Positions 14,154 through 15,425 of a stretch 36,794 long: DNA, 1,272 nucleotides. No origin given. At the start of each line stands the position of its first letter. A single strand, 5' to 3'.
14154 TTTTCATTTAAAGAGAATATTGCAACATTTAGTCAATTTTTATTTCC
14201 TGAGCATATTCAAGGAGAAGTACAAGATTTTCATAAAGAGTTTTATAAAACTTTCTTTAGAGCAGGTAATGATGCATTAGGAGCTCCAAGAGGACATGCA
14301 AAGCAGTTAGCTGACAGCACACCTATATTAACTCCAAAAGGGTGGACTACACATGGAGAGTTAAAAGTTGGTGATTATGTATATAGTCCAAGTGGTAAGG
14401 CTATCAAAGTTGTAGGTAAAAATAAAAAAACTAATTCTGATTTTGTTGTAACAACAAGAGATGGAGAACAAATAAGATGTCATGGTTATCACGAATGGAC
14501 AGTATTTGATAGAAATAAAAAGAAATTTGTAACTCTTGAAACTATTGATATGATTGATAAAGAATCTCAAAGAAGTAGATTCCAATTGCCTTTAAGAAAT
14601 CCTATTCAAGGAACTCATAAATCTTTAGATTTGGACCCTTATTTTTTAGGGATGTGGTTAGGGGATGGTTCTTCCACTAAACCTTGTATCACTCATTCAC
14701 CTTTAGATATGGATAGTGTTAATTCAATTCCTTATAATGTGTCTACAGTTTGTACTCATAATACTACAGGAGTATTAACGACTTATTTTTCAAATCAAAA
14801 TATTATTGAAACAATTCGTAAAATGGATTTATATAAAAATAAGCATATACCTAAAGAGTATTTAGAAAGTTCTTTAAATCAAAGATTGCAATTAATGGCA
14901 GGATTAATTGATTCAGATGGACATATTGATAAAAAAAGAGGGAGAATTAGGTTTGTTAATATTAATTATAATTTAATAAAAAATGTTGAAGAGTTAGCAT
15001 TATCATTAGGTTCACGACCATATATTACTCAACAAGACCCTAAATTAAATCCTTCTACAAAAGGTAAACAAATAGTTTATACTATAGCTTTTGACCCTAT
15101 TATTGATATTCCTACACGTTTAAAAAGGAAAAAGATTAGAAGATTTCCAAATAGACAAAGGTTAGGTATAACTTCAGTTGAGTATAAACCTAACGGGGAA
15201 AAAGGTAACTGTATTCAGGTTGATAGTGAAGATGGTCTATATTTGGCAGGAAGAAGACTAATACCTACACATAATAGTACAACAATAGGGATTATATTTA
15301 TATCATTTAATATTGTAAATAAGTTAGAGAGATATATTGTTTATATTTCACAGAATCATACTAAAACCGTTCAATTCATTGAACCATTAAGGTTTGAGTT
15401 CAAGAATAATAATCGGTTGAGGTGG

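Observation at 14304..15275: Class-3-type intein (Trp/Cys/Thr triad, Gln at position 1) with a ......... endonuclease in the terminase Walker A loop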

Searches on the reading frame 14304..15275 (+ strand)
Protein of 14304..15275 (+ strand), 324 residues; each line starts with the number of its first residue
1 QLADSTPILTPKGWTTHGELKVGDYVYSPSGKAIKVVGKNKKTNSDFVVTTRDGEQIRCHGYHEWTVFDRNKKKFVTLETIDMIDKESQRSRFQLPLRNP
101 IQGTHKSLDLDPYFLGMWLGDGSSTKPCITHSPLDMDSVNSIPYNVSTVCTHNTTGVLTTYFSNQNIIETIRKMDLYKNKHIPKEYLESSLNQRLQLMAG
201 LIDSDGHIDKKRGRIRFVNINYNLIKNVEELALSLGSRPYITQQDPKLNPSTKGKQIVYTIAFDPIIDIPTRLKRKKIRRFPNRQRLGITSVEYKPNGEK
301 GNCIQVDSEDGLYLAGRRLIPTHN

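Call 4: search_protein_families(library=pfam, proteins=[window:14304-15275:+], max_evalue=1)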
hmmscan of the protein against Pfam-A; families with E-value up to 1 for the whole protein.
window:14304-15275:+ (324 aa): 3 families
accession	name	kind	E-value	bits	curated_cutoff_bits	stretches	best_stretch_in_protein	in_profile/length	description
PF14528.11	LAGLIDADG_3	-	8.7e-10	39.2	22.5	1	194-247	3-56/82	LAGLIDADG-like domain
PF05204.19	Hom_end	-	2.1e-07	31.5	21.1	1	182-262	2-83/110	Homing endonuclease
PF22783.1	BapA_N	-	0.13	12.4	27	1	39-64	41-66/123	BapA, prefix-like domain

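Call 6: search_protein_families(library=phrogs, proteins=[window:14304-15275:+], max_evalue=0.01)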
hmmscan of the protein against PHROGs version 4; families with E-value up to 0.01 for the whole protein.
window:14304-15275:+ (324 aa): 7 families
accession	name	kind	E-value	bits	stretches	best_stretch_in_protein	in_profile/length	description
phrog_36964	-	head and packaging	4.3e-38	131.9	1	2-324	93-434/890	terminase large subunit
phrog_15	-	head and packaging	2e-20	73.8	1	4-217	82-317/1330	terminase large subunit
phrog_19299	-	head and packaging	1.7e-16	60.8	1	6-324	37-385/702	terminase large subunit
phrog_50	-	DNA, RNA and nucleotide metabolism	3.3e-09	37.4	1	8-173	95-262/570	DnaC-like helicase loader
phrog_510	-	DNA, RNA and nucleotide metabolism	5.9e-09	36.2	1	13-217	420-635/667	DNA primase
phrog_30356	-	DNA, RNA and nucleotide metabolism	0.00029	20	1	8-240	392-633/823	helicase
phrog_38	-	head and packaging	0.0015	18.2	1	3-71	156-226/760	terminase large subunit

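Call 7: search_solved_structures(query=window:14304-15275:+, max_evalue=10, show_alignments=3)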
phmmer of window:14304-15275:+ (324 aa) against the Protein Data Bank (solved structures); distinct sequences matched with E-value up to 10: 14.
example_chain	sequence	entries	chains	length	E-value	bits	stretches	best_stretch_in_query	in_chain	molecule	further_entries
6bs8_A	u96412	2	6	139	1.5e-12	50.2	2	2-66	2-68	Replicative DNA helicase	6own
6rix_A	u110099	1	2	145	1.8e-09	40.1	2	2-66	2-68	Replicative DNA helicase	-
6riy_A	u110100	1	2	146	8.6e-09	37.9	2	2-66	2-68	Replicative DNA helicase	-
1um2_A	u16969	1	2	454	0.00053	22.1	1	180-271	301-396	ENDONUCLEASE PI-SCEI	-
1dfa_A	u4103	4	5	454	0.00054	22.1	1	180-271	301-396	PI-SCEI ENDONUCLEASE | ENDONUCLEASE PI-SCEI | PI-SCEI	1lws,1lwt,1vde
1ef0_A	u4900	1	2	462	0.00058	22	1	180-271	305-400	PI-SCEI ENDONUCLEASE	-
1jva_A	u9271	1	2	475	0.00061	21.9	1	180-271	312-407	VMA1-DERIVED HOMING ENDONUCLEASE X10SSS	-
6riz_A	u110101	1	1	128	0.0032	19.6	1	5-66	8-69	gp41-1 intein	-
9cop_A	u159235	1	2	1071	0.005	18.9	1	180-270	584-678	V-type proton ATPase catalytic subunit A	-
1dq3_A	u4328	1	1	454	0.014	17.5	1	179-242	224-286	ENDONUCLEASE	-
6qaz_A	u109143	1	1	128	0.035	16.1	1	5-64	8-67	cyanophage-like gp41-1 intein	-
8v8p_A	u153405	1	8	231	0.28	13.2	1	141-193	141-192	Chalcone-flavonone isomerase family protein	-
6fnu_A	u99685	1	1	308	0.43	12.6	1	92-159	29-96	Methylenetetrahydrofolate reductase 1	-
7fcc_A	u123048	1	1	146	1.2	11.1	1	44-135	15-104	Isoform 4 of Interleukin-1 receptor accessory protein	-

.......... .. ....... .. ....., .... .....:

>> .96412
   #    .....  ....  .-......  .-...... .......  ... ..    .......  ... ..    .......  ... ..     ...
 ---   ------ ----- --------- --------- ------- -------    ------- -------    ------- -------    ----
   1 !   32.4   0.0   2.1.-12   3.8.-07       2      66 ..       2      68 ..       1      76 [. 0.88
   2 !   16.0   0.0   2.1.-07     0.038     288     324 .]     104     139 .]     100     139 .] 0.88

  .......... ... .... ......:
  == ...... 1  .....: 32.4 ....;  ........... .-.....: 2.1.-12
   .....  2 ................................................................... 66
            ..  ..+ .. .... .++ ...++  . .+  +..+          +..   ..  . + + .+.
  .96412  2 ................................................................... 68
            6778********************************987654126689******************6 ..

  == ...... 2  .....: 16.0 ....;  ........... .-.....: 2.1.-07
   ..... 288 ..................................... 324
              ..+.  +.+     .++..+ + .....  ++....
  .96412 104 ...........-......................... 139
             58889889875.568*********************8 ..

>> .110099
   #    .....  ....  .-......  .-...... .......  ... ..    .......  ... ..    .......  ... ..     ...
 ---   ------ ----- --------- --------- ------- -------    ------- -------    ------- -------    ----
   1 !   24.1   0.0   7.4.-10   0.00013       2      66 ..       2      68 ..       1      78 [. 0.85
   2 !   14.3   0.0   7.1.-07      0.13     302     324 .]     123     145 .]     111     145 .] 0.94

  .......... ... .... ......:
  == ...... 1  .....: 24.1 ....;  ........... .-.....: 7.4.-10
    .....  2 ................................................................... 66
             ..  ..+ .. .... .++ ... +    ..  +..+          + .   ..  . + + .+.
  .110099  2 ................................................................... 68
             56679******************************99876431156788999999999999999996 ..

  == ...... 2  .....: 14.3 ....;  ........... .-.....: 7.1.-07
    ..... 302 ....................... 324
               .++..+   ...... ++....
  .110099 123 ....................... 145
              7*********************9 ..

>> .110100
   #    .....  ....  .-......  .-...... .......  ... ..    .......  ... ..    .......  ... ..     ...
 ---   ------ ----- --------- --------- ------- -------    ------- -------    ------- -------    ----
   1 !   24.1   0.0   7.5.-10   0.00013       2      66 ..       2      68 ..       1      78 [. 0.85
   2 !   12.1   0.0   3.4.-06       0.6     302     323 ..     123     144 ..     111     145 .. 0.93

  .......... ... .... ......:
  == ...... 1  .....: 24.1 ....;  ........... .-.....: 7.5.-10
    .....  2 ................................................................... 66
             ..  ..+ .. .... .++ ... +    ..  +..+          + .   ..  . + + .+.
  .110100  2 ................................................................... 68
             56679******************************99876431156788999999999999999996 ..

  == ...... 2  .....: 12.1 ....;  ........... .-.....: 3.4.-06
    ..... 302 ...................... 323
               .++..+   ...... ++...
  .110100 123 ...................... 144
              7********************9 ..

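Call 8: find_homologous_proteins(query=window:14304-15275:+, max_evalue=0.00001)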
Query window:14304-15275:+ (324 aa): 34 proteins with E <= 0.00001 among 865 candidates.
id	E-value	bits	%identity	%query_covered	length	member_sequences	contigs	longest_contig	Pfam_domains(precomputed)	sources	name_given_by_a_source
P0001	1.1e-117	411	59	100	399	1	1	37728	PF05204.20,PF14528.12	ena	-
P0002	9.3e-82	292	50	84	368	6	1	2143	PF05204.20,PF14528.12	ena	-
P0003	1.2e-78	282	45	100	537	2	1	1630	PF14528.12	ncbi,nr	ncbi:MAG: hypothetical protein GY881_09770, partial [Gammaproteobacteria bacterium]|nr:hypothetical 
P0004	5.1e-77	277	45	98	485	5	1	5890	PF05204.20,PF14528.12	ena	-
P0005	2.7e-68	248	60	57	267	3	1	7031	-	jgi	-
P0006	6.9e-60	221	39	100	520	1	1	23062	PF14528.12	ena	-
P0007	1.3e-52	197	50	61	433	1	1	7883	PF03237.22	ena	-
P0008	9.2e-51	191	51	54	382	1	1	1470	-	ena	-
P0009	2.8e-48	182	42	69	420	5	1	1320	-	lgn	-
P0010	1.8e-46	177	35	100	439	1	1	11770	PF05204.20,PF14528.12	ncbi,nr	ncbi:MAG: LAGLIDADG family homing endonuclease, partial [Rudaea sp.]|nr:LAGLIDADG family homing endo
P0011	1.2e-45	174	46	74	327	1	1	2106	PF05204.20,PF14528.12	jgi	jgi:hypothetical protein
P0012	5.4e-45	172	36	100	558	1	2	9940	PF05204.20,PF14528.12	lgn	-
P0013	3.3e-43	166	42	58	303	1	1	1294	-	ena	-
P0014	3.9e-41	159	37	100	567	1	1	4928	PF05204.20,PF14528.12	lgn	-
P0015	4.3e-41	159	33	99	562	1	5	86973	PF14528.12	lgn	-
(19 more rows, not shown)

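Call 40: predict_structure(alignment_id=A1)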
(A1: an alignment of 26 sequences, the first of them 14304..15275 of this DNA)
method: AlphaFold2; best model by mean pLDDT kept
length: 324 residues; sequences in the alignment: 26
mean_pLDDT: 94.0   pTM: 0.91
mean pLDDT of the five models: 94.0, 93.5, 93.4, 92.7, 92.5
residues with pLDDT >= 90: 294; 70-90: 24; 50-70: 6; < 50: 0
segments of 3 or more residues with pLDDT < 50: none
pLDDT, mean of each block of 10 residues (from residue 1): 96 96 97 96 95 95 94 94 74 94 97 98 95 95 95 96 93 96 97 98 95 95 97 97 85 84 97 94 92 95 93 96 84
secondary structure, 60 per line:
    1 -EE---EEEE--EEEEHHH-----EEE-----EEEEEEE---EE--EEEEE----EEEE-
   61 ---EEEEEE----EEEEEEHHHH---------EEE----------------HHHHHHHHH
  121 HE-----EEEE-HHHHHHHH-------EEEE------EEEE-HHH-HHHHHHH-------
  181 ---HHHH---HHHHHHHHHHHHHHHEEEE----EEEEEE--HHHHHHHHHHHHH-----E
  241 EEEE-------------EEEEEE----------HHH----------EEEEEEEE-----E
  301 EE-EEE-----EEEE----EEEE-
elements in order: E7-10 E13-16 E25-27 E33-39 E47-51 E56-59 E64-69 E74-79 H80-83 E93-95 H112-121 E128-131 H133-140 E148-151 E158-161 H167-173 H184-187 H191-205 E206-209 E214-219 H222-234 E240-244 E258-263 E287-294 E300-302 E304-306 E312-315 E320-323

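Call 41: search_protein_representatives(protein=window:14304-15275:+)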
Query: 324 residues. Proteins with E-value up to 0.001 (for the whole library): 17743; up to 1e-10: 12371; up to 1e-30: 1501. The best 150 are listed.
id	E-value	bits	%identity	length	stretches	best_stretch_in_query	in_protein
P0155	6.4e-139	478.6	67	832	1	1-324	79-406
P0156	4.6e-128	442.9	43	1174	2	2-324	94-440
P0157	5.5e-120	416.4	59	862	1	1-324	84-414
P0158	3.4e-118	410.5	42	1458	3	2-324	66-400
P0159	6.1e-110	383.4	54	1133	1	1-324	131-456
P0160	2.2e-105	368.4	53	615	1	2-324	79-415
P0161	2.7e-103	361.5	52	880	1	3-324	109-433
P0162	3.1e-102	358.1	51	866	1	3-324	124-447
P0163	4.3e-99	347.7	55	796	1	3-324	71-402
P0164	8.3e-97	340.3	52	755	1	2-324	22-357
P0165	6.4e-95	334.0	50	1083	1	2-324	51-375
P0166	1.8e-92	326.0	45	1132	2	2-324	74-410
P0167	1.0e-88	313.7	49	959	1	2-324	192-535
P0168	2.2e-87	309.3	50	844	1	3-324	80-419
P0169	1.3e-86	306.8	47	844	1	2-324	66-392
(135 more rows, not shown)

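Call 46: fold_search(model_id=the predicted structure, library=pdb)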
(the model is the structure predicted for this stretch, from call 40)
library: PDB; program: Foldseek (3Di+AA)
matches with E <= 10: 520; with E <= 0.001: 66
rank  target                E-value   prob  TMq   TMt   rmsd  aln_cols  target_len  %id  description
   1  1ef0_A                7.4e-19  1.00  0.73  0.57   5.6       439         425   17  CRYSTAL STRUCTURE OF PI-SCEI MINIPRECURSOR (released 2000-06-07)
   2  1vde_A                5.2e-18  1.00  0.75  0.58   5.8       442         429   16  PI-SCEI, A HOMING ENDONUCLEASE WITH PROTEIN SPLICING ACTIVITY (released 1998-04-08)
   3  1lwt_A                2.1e-17  1.00  0.77  0.58   5.3       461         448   15  Crystal structure of the intein homing endonuclease PI-SceI bound to its substrate DNA (Ca2+ free) (released 2002-09-27)
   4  1lws_A                2.2e-17  1.00  0.71  0.55   8.4       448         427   15  Crystal structure of the intein homing endonuclease PI-SceI bound to its recognition sequence (released 2002-09-27)
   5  1vde_B                2.5e-17  1.00  0.71  0.56   7.5       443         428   15  PI-SCEI, A HOMING ENDONUCLEASE WITH PROTEIN SPLICING ACTIVITY (released 1998-04-08)
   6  1jva_B                1.6e-16  1.00  0.75  0.58   7.4       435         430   15  CRYSTAL STRUCTURE OF THE VMA1-DERIVED ENDONUCLEASE BEARING THE N AND C EXTEIN PROPEPTIDES (released 2002-08-29)
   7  1dfa                  2.2e-16  1.00  0.70  0.57   6.1       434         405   16  CRYSTAL STRUCTURE OF PI-SCEI IN C2 SPACE GROUP (released 1999-12-08)
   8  1um2_B                2.6e-16  1.00  0.70  0.56   7.9       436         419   15  Crystal Structure of the Vma1-Derived Endonuclease with the Ligated Extein Segment (released 2004-09-22)
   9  7qsu                  2.6e-16  1.00  0.60  0.54   6.5       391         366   17  Crystal structure of homing endonuclease-associated TliVMA intein (C1A, d333-339) (released 2022-03-30)
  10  1jva_A                3.8e-16  1.00  0.68  0.53   7.9       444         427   16  CRYSTAL STRUCTURE OF THE VMA1-DERIVED ENDONUCLEASE BEARING THE N AND C EXTEIN PROPEPTIDES (released 2002-08-29)
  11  1um2_A                1.7e-15  1.00  0.69  0.55   7.9       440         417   16  Crystal Structure of the Vma1-Derived Endonuclease with the Ligated Extein Segment (released 2004-09-22)
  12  7qss                  7.9e-15  1.00  0.56  0.44  10.3       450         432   16  Crystal structure of homing endonuclease-associated TliVMA intein (C1A) (released 2022-03-30)
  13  1ef0_B                1.4e-14  1.00  0.71  0.59   6.0       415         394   16  CRYSTAL STRUCTURE OF PI-SCEI MINIPRECURSOR (released 2000-06-07)
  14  7qst                  4.9e-13  1.00  0.59  0.54   9.5       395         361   15  Crystal structure of homing endonuclease-associated PhoVMA intein (C1A) (released 2022-03-30)
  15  1dq3                  9.5e-12  1.00  0.63  0.47   8.7       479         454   14  CRYSTAL STRUCTURE OF AN ARCHAEAL INTEIN-ENCODED HOMING ENDONUCLEASE PI-PFUI (released 2000-07-05)
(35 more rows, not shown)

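Call 60: search_protein_families(library=ncbifam, proteins=[window:14304-15275:+], max_evalue=0.1)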
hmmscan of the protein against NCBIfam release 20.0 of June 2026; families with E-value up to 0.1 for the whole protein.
window:14304-15275:+ (324 aa): 6 families
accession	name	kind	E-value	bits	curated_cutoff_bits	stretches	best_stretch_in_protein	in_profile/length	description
NF045703.1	rSAM_Tes_intein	exception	0.00058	17.8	1700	1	178-236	447-507/1040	tetraether lipid synthase Tes, intein-containing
NF006207.0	PRK08332.1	equivalog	0.00074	16.8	2400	1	179-243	470-533/1684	vitamin B12-dependent ribonucleotide reductase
NF011491.0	PRK14898.1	equivalog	0.0017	16.4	783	1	106-228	237-371/860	DNA-directed RNA polymerase subunit A''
NF011418.0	PRK14845.1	equivalog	0.0076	14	756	1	6-241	110-277/1049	translation initiation factor IF-2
NF005852.0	PRK07773.1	equivalog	0.02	13.2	780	0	47-140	454-533/886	replicative DNA helicase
NF033677.1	biofilm_BapA_N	domain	0.023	14.6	35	1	41-62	41-62/64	BapA prefix-like domain-containing protein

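Call 64: search_protein_families(library=pfam, alignment_id=A3, max_evalue=0.001)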
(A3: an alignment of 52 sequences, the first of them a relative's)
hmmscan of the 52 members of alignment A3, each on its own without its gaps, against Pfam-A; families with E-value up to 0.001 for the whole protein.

A. member 1, P0155 (832 aa): 2 families
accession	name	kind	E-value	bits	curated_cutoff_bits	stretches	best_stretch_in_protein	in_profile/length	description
PF14528.11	LAGLIDADG_3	-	5.3e-11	43.1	22.5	1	271-328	2-62/82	LAGLIDADG-like domain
PF17289.8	Terminase_6C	-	0.00011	22.6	22.6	1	648-777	2-113/155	Terminase RNaseH-like domain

B. families by the number of members that match (of 52 scanned): 6 families
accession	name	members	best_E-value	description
PF14528.11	LAGLIDADG_3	49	1.3e-11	LAGLIDADG-like domain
PF05204.19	Hom_end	47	1.8e-11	Homing endonuclease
PF17289.8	Terminase_6C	32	2.2e-19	Terminase RNaseH-like domain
PF03237.21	Terminase_6N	26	2.6e-16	Terminase large subunit, T4likevirus-type, N-terminal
PF05203.21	Hom_end_hint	1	0.0002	Hom_end-associated Hint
PF22530.2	Terminase-T7_RNaseH-like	1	0.00047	Terminase Bacteriophage T7, Ribonuclease H-like domain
